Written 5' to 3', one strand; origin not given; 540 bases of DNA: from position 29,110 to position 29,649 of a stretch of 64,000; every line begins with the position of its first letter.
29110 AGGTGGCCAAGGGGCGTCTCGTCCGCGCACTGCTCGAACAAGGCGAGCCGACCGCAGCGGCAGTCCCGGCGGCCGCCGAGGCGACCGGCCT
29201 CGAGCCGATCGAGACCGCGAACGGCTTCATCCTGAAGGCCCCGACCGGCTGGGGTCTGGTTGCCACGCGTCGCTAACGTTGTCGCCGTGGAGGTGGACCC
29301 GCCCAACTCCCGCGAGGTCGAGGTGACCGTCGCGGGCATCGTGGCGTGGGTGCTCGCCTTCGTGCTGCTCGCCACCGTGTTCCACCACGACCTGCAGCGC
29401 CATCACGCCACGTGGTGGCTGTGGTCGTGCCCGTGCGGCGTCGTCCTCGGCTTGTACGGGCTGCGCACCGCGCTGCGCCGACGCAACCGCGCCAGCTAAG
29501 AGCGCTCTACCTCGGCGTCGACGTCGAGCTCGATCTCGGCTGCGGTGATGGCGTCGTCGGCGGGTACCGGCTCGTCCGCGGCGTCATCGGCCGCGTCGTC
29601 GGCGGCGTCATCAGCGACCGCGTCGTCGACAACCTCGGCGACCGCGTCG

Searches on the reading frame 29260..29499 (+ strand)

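Call 23: search_protein_families(library=pfam, proteins=[window:29260-29499:+], max_evalue=0.0001)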
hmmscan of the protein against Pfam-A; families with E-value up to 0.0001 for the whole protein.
window:29260-29499:+ (79 aa): 1 family
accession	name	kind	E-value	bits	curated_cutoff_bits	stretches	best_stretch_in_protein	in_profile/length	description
PF10745.14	DUF2530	-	1.1e-06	29.2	25.5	1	20-75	14-63/77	Protein of unknown function (DUF2530)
